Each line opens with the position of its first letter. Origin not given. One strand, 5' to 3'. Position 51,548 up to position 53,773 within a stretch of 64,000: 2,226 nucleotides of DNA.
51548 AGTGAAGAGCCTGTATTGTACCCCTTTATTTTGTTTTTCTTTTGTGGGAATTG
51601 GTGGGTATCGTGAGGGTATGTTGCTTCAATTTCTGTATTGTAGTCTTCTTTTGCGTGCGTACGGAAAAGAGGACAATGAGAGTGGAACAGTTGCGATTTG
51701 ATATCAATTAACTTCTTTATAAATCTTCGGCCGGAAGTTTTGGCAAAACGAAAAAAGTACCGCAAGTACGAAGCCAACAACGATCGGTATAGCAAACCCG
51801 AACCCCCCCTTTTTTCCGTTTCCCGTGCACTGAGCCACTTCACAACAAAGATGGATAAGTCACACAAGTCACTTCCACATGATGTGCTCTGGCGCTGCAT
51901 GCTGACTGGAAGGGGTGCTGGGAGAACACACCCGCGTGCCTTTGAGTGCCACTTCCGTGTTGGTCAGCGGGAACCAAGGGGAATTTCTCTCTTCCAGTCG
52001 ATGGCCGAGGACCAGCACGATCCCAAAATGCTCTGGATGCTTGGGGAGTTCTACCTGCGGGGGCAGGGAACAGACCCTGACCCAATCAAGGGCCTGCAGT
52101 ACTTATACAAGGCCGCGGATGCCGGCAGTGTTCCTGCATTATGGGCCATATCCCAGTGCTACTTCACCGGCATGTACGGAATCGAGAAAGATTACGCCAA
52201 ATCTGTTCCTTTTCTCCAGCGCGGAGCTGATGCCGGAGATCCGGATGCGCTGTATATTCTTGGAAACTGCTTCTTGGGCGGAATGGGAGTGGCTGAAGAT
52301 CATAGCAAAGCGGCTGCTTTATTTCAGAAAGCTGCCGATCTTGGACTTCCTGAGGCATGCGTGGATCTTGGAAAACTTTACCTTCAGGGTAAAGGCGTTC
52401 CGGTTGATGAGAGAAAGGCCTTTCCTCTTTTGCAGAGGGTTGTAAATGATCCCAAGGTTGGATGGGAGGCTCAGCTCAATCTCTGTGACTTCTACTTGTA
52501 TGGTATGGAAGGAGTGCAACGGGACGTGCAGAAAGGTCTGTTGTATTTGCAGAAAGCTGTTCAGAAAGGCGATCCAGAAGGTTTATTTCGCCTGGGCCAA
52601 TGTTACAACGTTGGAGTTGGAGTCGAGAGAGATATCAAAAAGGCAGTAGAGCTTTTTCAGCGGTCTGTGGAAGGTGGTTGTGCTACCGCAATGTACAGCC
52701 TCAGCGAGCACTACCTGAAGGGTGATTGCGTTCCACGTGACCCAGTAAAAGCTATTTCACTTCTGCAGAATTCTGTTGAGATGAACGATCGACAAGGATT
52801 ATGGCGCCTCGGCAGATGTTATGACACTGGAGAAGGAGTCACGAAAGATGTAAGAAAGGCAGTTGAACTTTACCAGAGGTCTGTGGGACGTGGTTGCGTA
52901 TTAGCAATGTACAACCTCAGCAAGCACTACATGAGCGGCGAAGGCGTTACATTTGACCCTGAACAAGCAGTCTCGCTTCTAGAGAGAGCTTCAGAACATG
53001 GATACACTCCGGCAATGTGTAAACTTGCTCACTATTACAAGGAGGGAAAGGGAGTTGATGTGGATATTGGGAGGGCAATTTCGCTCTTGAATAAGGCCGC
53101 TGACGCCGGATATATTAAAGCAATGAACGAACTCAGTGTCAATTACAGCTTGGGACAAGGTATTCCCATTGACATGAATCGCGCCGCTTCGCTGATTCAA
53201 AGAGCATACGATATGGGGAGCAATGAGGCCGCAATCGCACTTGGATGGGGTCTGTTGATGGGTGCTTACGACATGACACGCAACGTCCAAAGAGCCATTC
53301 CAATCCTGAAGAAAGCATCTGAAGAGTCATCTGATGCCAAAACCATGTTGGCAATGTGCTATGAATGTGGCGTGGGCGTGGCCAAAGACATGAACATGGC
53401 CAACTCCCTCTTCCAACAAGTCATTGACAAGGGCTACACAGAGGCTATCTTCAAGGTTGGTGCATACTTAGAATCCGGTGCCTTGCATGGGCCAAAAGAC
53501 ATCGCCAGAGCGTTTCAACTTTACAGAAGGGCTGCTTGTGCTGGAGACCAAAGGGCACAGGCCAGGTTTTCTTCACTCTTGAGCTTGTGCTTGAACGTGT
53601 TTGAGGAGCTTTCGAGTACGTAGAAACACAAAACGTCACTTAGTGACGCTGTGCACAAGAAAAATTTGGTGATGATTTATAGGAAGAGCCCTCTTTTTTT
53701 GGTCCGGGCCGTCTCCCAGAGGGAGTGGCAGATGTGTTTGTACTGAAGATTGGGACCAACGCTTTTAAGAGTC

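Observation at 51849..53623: Intronless Sel1-repeat protein without signal peptide or TM, beside a decayed Hsp70 fragment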

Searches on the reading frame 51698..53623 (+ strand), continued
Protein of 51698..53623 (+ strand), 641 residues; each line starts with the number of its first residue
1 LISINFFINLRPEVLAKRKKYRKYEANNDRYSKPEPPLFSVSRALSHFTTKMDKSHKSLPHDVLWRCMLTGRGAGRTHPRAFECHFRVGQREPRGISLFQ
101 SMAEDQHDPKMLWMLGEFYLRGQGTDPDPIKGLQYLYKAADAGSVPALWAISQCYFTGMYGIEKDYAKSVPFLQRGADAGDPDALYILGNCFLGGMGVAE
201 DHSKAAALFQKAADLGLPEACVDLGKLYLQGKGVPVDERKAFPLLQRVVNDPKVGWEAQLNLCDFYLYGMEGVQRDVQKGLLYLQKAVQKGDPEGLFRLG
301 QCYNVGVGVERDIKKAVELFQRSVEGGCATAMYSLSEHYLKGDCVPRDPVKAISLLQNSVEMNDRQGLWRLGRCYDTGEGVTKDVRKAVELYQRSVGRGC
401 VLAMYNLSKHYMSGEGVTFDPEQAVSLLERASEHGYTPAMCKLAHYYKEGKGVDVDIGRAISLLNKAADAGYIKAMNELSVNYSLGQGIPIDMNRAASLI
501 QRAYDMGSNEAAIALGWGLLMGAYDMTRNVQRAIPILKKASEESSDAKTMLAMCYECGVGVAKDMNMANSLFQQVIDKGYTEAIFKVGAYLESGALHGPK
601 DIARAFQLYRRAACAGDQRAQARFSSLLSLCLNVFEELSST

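Call 34: search_solved_structures(query=window:51851-53620:+, max_evalue=0.00001)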
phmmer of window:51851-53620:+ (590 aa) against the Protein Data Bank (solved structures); distinct sequences matched with E-value up to 0.00001: 28.
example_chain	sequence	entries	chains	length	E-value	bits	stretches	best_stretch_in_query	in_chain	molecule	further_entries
6ok3_A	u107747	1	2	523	3.1e-50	174.7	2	111-424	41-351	Sel1 repeat protein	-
4bwr_A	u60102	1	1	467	1.9e-44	155.5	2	82-396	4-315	PROTEIN CORRESPONDING TO LOCUS C5321 FROM CFT073 E.COLI STRAIN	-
8sxq_A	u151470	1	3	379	2.7e-35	125.4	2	318-435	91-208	SEL-1 repeat protein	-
9uav_C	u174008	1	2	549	1.7e-33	119.4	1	120-458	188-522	Protein sel-1 homolog 1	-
8ket_C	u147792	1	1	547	2.1e-33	119.1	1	119-458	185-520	Protein sel-1 homolog 1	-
8kes_D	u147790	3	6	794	5.2e-33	117.8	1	120-458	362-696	Protein sel-1 homolog 1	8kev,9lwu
9og0_C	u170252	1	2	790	5.2e-33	117.8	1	120-458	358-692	Protein sel-1 homolog 1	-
6deh_A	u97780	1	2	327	9e-32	113.7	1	229-449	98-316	TPR repeat protein, protein-protein interaction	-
6onw_A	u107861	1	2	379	8.3e-27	97.3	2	46-198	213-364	Sel1 repeat protein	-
1ouv_A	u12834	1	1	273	1.5e-24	89.9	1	149-385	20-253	conserved hypothetical secreted protein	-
6ork_A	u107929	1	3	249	1.6e-23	86.5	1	152-371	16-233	Sel1 repeat protein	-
6ur7_A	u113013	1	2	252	2.8e-21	79.1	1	227-441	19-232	Sel1 repeat family protein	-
5b26_A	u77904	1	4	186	1.7e-20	76.5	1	119-294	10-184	Protein sel-1 homolog 1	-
8d9x_A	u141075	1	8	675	1.6e-13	53.5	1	296-393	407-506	Maltodextrin-binding protein,DAP3-binding cell death enhancer 1 short form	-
6orc_A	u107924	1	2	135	1.3e-11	47.2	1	119-196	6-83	Sel1 repeat protein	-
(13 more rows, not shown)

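Call 39: predict_structure(alignment_id=A1)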
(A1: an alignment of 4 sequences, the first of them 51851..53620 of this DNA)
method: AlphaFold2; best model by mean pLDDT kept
length: 590 residues; sequences in the alignment: 4
mean_pLDDT: 84.5   pTM: 0.61
mean pLDDT of the five models: 84.5, 83.3, 81.4, 80.7, 78.4
residues with pLDDT >= 90: 297; 70-90: 236; 50-70: 13; < 50: 44
segments of 3 or more residues with pLDDT < 50: 1-43
pLDDT, mean of each block of 10 residues (from residue 1): 29 27 24 33 63 84 86 75 92 87 82 87 90 90 86 94 92 88 83 90 86 77 81 85 90 87 94 91 94 90 95 89 94 96 90 96 94 96 92 93 92 93 92 84 92 90 90 86 93 92 89 94 92 91 79 91 92 88 72
secondary structure, 60 per line:
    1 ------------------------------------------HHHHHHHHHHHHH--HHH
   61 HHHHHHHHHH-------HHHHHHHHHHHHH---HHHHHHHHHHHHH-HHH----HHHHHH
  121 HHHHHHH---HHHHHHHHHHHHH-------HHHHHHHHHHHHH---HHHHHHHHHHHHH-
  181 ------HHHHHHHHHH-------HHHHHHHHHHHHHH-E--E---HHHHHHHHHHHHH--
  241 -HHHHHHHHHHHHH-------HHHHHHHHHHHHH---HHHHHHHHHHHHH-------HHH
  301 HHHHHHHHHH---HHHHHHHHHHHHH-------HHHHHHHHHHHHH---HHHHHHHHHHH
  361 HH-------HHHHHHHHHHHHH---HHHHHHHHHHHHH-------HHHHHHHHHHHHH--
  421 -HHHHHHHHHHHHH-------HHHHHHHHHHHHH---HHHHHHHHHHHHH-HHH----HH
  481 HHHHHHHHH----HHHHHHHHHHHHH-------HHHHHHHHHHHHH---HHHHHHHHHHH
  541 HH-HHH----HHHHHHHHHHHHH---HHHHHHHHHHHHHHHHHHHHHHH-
elements in order: H43-55 H58-70 H78-90 H94-106 H115-127 H131-143 H151-163 H167-179 H187-196 H204-217 H226-238 H242-254 H262-274 H278-290 H298-310 H314-326 H334-346 H350-362 H370-382 H386-398 H406-418 H422-434 H442-454 H458-470 H479-489 H494-506 H514-526 H530-542 H551-563 H567-589

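Call 44: fold_search(model_id=the predicted structure, library=pdb)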
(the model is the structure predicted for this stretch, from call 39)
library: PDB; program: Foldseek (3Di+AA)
matches with E <= 10: 1121; with E <= 0.001: 151
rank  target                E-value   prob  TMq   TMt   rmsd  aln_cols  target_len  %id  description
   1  6ok3_B                1.9e-23  1.00  0.41  0.46  10.9       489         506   28  Crystal structure of Sel1 repeat protein from Oxalobacter formigenes (released 2020-04-15)
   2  6ok3_A                3.7e-23  1.00  0.40  0.45  10.7       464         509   29  Crystal structure of Sel1 repeat protein from Oxalobacter formigenes (released 2020-04-15)
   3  4bwr                  4.7e-20  1.00  0.41  0.49  10.8       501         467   25  Crystal structure of c5321: a protective antigen present in uropathogenic Escherichia coli strains displaying an SLR fol (released 2013-07-24)
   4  9og0_C                1.9e-18  1.00  0.32  0.31  29.1       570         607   23  Cryo-EM structure of OS9-SEL1L-HRD1 dimer (released 2025-07-30)
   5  8ket_C                4.8e-18  1.00  0.30  0.33  28.7       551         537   24  Cryo-EM structure of HRD1-SEL1LFL-XTP3B complex (released 2025-02-19)
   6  8sxq_B                3.0e-16  1.00  0.36  0.58   8.2       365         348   26  Crystal structure of Sel-1 repeat protein LceB from Legionella pneumophila (released 2024-01-24)
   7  8sxq_A                4.6e-16  1.00  0.38  0.60   7.2       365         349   26  Crystal structure of Sel-1 repeat protein LceB from Legionella pneumophila (released 2024-01-24)
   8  8sxq_C                4.0e-14  1.00  0.39  0.60   7.3       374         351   26  Crystal structure of Sel-1 repeat protein LceB from Legionella pneumophila (released 2024-01-24)
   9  6deh_A                6.9e-13  1.00  0.32  0.55   9.1       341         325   27  Structure of LpnE Effector Protein from Legionella pneumophila (sp. Philadelphia) (released 2018-12-19)
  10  6onw_A                1.6e-12  1.00  0.35  0.58   8.3       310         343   28  Crystal structure of Sel1 repeat protein from Oxalobacter formigenes (released 2020-04-29)
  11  8kes_C                2.3e-12  1.00  0.22  0.30  16.3       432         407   24  Cryo-EM structure of HRD1-SEL1LX3-XTP3B complex in C1 symmetry (released 2025-02-19)
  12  6onw_B                2.3e-12  1.00  0.35  0.56   9.4       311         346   28  Crystal structure of Sel1 repeat protein from Oxalobacter formigenes (released 2020-04-29)
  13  6vk3_A                2.4e-11  1.00  0.28  0.27  30.6       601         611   16  CryoEM structure of Hrd3/Yos9 complex (released 2020-04-29)
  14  6vk1_A                7.0e-11  1.00  0.27  0.27  32.5       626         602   17  CryoEM structure of Hrd1/Hrd3 part from Hrd1-Usa1/Der1/Hrd3 complex (released 2020-04-29)
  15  1ouv                  9.1e-11  1.00  0.25  0.52  10.2       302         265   24  Helicobacter cysteine rich protein C (HcpC) (released 2004-03-30)
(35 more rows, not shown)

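Call 45: find_related_loci(query=window:51851-53620:+, collection=viral_contigs, flank=3000)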
Query window:51851-53620:+ (590 aa) in viral_contigs; peptide patterns used: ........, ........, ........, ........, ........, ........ (x = any residue, [..] = any of these).
3 stretches matched a pattern, but none encodes a relative of the query by tblastn (E <= 1e-3).

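Call 46: find_related_loci(query=window:51851-53620:+, collection=genome_contigs, flank=3000)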
Query window:51851-53620:+ (590 aa) in genome_contigs; peptide patterns used: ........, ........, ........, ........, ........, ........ (x = any residue, [..] = any of these).
34 stretches matched a pattern, but none encodes a relative of the query by tblastn (E <= 1e-3).

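Call 47: find_related_loci(query=A1, collection=genome_contigs, flank=3000)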
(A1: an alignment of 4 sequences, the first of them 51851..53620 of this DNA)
Query A1 (590 aa) in genome_contigs; peptide patterns used: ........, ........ (x = any residue, [..] = any of these).
54 stretches matched a pattern, but none encodes a relative of the query by tblastn (E <= 1e-3).

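Call 48: find_related_loci(query=A1, collection=viral_contigs, flank=3000)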
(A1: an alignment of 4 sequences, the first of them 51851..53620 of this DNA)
Query A1 (590 aa) in viral_contigs; peptide patterns used: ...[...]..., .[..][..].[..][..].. (x = any residue, [..] = any of these).
53 stretches matched a pattern, but none encodes a relative of the query by tblastn (E <= 1e-3).

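Call 49: find_related_loci(query=A1, collection=metagenome_contigs, flank=5000)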
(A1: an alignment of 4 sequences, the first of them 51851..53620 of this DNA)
Query A1 (590 aa) in metagenome_contigs; peptide patterns used: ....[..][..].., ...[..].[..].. (x = any residue, [..] = any of these).
111 stretches matched a pattern, but none encodes a relative of the query by tblastn (E <= 1e-3).

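Call 67: search_protein_representatives(protein=window:51851-53620:+)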
Query: 590 residues. Proteins with E-value up to 0.001 (for the whole library): 162814; up to 1e-10: 69372; up to 1e-30: 8457. The best 150 are listed.
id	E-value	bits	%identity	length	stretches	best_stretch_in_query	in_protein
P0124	0.0e+00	1247.8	29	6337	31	84-527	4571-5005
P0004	2.5e-230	782.6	66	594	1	49-586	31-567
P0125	6.7e-167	573.1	32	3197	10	103-442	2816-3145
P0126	1.2e-151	522.8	33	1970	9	71-394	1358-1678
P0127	8.3e-135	467.2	31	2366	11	134-467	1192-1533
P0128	2.4e-133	462.4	33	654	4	63-435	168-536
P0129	3.7e-133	461.7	34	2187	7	83-390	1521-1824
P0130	8.3e-132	457.3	34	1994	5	109-465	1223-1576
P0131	1.5e-131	456.4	30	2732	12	69-354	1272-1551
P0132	1.5e-125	436.6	33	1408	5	77-398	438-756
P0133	1.6e-124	433.2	35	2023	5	67-425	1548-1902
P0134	7.5e-119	414.5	31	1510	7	86-405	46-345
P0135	2.0e-115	403.2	30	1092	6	54-456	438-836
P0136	3.0e-115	402.6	32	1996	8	38-428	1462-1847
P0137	1.1e-112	394.1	28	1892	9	90-462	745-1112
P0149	1.1e-101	357.7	40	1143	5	198-428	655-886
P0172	1.6e-94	334.1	38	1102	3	87-425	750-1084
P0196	1.3e-90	321.3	38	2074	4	231-444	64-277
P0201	3.9e-90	319.7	41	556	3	216-465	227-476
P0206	2.1e-89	317.3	43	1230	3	217-455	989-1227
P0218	4.8e-88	312.8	44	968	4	309-466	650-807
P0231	1.6e-86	307.7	45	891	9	110-195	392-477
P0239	8.5e-86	305.4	43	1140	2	234-485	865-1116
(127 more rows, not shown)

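Call 68: list_cluster_members(proteins=[P0231, P0218, P0206, P0239, P0201, P0149, P0128, P0124, P0172, P0196])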
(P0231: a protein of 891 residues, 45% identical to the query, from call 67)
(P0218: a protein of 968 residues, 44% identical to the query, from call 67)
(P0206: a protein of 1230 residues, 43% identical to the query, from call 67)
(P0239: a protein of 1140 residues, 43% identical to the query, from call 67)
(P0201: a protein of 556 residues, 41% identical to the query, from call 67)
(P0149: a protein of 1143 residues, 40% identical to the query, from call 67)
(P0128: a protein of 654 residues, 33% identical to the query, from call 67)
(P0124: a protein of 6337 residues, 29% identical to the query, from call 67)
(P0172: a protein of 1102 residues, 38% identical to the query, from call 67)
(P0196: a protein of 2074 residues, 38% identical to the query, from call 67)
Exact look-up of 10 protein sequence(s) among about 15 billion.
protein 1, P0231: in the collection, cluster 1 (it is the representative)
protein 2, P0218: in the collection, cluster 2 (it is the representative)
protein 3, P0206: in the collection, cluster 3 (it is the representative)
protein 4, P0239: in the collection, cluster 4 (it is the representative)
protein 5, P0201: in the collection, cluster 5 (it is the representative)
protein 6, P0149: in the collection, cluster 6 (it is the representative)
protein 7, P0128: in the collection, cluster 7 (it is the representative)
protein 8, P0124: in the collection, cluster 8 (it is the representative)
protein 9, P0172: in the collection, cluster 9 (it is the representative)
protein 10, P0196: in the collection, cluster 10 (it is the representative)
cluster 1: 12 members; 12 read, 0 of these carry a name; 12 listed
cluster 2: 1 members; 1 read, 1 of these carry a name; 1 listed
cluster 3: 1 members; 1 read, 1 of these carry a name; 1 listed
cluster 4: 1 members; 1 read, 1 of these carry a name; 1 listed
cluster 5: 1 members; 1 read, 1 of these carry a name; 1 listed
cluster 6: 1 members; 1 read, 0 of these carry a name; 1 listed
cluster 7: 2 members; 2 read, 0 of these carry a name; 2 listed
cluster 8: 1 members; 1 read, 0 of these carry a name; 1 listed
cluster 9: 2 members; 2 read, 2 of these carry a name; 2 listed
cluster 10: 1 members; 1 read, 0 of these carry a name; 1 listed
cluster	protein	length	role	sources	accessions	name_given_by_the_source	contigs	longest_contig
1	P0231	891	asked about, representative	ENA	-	-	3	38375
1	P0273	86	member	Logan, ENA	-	-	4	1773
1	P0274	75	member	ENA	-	-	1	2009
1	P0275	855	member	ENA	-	-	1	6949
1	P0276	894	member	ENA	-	-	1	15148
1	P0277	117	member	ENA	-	-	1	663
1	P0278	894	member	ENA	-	-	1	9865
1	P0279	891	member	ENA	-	-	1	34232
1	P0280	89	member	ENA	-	-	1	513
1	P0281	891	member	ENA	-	-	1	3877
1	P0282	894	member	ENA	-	-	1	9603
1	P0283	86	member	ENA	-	-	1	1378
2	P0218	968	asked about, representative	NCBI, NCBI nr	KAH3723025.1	sel1 repeat family protein [Pelomyxa schiedti]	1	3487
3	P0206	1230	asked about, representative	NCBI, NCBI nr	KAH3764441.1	sel1 repeat family protein [Pelomyxa schiedti]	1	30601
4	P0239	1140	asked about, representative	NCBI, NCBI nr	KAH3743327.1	chitin synthase regulatory factor chr2 [Pelomyxa schiedti]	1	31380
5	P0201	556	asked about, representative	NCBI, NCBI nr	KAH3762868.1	sel1 repeat family protein [Pelomyxa schiedti]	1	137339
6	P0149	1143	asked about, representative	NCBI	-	-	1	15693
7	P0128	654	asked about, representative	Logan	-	-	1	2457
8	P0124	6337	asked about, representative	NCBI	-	-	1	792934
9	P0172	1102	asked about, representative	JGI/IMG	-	TPR repeat protein/serine/threonine protein kinase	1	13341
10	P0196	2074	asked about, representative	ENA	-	-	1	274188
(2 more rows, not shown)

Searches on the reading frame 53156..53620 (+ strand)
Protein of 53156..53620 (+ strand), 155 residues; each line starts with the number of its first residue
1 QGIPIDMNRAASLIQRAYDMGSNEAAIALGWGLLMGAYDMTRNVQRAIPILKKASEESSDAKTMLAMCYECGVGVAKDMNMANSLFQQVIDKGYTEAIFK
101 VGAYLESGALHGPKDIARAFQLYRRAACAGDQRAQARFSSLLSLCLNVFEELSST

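Call 38: find_homologous_proteins(query=A2, max_evalue=0.001)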
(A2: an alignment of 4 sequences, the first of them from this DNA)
Query A2 (4 sequences) (155 aa, profile of the alignment): 3 proteins with E <= 0.001 among 1309 candidates.
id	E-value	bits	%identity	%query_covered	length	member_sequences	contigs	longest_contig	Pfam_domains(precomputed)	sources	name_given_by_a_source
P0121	4.1e-27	113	65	37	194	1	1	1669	PF08238.19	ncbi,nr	ncbi:hypothetical protein Pelo_18966 [Pelomyxa schiedti]|nr:hypothetical protein Pelo_18966 [Pelomyx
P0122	2.6e-6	46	24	90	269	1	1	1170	PF02810.22,PF23310.2,PF08238.19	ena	-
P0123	7.4e-5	41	28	65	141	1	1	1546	PF08238.19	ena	-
